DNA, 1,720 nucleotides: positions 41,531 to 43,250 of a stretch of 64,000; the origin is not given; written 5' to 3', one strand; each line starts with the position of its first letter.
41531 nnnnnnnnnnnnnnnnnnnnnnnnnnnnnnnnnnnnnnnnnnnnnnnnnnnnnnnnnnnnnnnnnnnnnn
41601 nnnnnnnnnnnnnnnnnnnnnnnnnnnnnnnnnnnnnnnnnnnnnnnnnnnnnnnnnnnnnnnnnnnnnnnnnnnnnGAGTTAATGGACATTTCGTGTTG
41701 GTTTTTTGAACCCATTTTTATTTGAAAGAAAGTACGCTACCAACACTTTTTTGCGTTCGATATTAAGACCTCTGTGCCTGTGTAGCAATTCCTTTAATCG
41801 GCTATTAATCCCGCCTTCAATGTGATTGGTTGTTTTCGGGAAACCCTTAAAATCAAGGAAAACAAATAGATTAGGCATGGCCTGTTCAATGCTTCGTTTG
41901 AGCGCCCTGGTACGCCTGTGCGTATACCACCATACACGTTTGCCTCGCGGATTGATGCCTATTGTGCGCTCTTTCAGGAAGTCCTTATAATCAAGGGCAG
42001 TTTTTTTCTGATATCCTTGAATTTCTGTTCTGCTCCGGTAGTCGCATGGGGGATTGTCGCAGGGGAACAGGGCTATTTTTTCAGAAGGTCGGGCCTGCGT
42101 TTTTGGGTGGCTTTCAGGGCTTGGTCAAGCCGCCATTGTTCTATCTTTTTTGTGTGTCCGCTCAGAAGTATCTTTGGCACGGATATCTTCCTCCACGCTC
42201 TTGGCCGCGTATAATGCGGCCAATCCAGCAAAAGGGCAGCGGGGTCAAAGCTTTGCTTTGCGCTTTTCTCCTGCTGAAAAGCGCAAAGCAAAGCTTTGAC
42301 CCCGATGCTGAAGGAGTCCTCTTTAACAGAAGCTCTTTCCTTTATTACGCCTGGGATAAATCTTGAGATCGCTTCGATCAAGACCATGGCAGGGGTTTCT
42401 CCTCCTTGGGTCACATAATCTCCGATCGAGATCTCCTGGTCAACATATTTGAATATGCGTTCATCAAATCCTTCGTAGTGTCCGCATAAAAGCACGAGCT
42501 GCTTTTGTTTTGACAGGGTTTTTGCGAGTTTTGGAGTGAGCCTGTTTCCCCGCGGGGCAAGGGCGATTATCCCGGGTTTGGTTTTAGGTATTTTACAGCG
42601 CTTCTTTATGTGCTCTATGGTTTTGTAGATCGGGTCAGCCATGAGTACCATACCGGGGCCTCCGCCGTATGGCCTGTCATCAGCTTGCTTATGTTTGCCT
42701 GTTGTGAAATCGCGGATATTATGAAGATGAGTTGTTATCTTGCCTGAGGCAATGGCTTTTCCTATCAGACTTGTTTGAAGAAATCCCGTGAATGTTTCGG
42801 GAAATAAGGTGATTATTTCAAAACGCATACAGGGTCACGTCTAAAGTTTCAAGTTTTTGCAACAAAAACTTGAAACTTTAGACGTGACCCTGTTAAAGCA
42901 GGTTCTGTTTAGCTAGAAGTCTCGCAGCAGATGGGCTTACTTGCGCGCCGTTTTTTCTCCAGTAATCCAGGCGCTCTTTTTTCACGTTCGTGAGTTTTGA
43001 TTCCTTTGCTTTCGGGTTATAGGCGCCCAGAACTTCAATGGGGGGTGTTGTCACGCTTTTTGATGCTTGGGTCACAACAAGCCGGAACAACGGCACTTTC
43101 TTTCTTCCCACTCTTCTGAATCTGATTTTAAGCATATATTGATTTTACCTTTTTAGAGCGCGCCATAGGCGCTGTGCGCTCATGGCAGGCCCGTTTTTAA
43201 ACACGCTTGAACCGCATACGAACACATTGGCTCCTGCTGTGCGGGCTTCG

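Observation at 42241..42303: Perfect 63-bp palindrome inserted in frame in the interdomain linker of essential trmD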

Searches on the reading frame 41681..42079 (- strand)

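Call 29: search_protein_families(library=pfam, proteins=[window:41681-42079:-], max_evalue=0.01)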
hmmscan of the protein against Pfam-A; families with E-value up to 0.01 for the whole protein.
window:41681-42079:- (132 aa): 0 families

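Call 30: search_protein_families(library=ncbifam, proteins=[window:41681-42079:-], max_evalue=0.01)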
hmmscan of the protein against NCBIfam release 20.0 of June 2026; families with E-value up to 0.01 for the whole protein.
window:41681-42079:- (132 aa): 2 families
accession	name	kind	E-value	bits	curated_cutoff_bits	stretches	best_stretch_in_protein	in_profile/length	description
NF033544.1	transpos_IS1249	exception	4.9e-19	68.7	300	1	27-120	219-322/382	IS1249 family transposase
NF048019.1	IS256_Zn_var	equivalog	4.2e-18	65.7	150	1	28-120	212-301/304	IS256 family transposase, variant Zn-binding type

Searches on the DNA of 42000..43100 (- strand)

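Call 56: search_rna_families(source=window, start=42000, end=43100, threshold=evalue, max_evalue=10)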
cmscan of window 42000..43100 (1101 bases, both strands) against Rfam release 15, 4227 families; matches with E-value up to 10: 28.
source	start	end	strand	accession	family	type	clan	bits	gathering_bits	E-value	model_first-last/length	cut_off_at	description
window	42829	42893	+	RF03940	MIR9563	Gene; miRNA;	-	42.6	90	1.2e-06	1-127/127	no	MIR9563 microRNA precursor family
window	42240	42304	-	RF02021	mir-3179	Gene; miRNA;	-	40.6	90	3.8e-06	1-84/84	no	mir-3179 microRNA precursor family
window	42829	42893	+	RF03208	mir-1781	Gene; miRNA;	-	39.5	68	5.6e-06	1-86/86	no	mir-1781 microRNA precursor family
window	42830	42892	+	RF01997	mir-969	Gene; miRNA;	-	34.8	61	8.9e-05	1-86/86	no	mir-969 microRNA precursor family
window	42830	42892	-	RF01997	mir-969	Gene; miRNA;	-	34.4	61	0.00011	1-86/86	no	mir-969 microRNA precursor family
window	42829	42894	-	RF04109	mir-1305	Gene; miRNA;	-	33.8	63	0.00021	1-83/83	no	mir-1305 microRNA precursor family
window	42239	42305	-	RF00245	mir-19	Gene; miRNA;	CL00110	33.3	50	0.00031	1-79/79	no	mir-19 microRNA precursor family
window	42826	42897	+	RF03926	MIR1435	Gene; miRNA;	-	32.8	94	0.0098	1-186/186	no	MIR1435 microRNA precursor family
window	42245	42299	+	RF03861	mir-4484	Gene; miRNA;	-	32.3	90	0.0013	1-89/89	no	mir-4484 microRNA precursor family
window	42830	42892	-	RF03650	mir-1290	Gene; miRNA;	-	27.5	82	0.0031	1-76/76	no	mir-1290 microRNA precursor family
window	42830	42892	+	RF03650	mir-1290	Gene; miRNA;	-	27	82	0.0042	1-76/76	no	mir-1290 microRNA precursor family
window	42839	42881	-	RF03339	mir-3047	Gene; miRNA;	-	26.5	53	0.011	1-61/61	no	mir-3047 microRNA precursor family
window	42233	42311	+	RF04003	mir-4841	Gene; miRNA;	-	25.5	100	0.021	1-86/86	no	mir-4841 microRNA precursor family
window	42828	42894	-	RF03326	mir-312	Gene; miRNA;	-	23.1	55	0.034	1-67/67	no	mir-312 microRNA precursor family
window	42834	42889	-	RF03948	mir-5045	Gene; miRNA;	-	22.1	80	0.11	1-57/57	no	mir-5045 microRNA precursor family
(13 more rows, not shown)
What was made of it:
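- Tried and rejected: Permissive hits were generic miRNA-precursor hairpin models far below threshold (call 56).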

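Call 84: search_with_rna_model(model_id=R1, sources=[L132, L133, L134, L135, L007, L006, L008, L009, L010, L011], filters=off, max_evalue=1)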
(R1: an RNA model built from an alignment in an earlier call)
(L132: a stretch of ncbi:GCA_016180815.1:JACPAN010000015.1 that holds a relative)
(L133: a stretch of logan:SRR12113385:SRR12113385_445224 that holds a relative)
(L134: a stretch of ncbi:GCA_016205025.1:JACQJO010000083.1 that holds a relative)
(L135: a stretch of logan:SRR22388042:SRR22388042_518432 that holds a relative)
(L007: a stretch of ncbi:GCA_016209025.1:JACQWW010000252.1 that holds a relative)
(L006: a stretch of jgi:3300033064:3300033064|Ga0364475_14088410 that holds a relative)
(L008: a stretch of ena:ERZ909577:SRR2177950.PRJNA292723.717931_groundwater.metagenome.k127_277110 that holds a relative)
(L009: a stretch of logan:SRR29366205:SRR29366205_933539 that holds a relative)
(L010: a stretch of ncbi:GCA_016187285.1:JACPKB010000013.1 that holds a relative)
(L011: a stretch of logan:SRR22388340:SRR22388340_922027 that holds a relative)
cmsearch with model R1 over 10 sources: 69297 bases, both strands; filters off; matches with E-value up to 1: 6.
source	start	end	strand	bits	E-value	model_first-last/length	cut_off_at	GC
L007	4632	4683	-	30.8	6.2e-06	1-74/74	no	0.46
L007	4632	4683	+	30.7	6.4e-06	1-74/74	no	0.46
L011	2707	2777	-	14.2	0.13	1-74/74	no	0.48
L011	2707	2777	+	12.7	0.33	1-74/74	no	0.48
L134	9731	9754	-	11.1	0.87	1-74/74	no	0.67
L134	854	912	+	10.8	1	1-74/74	no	0.54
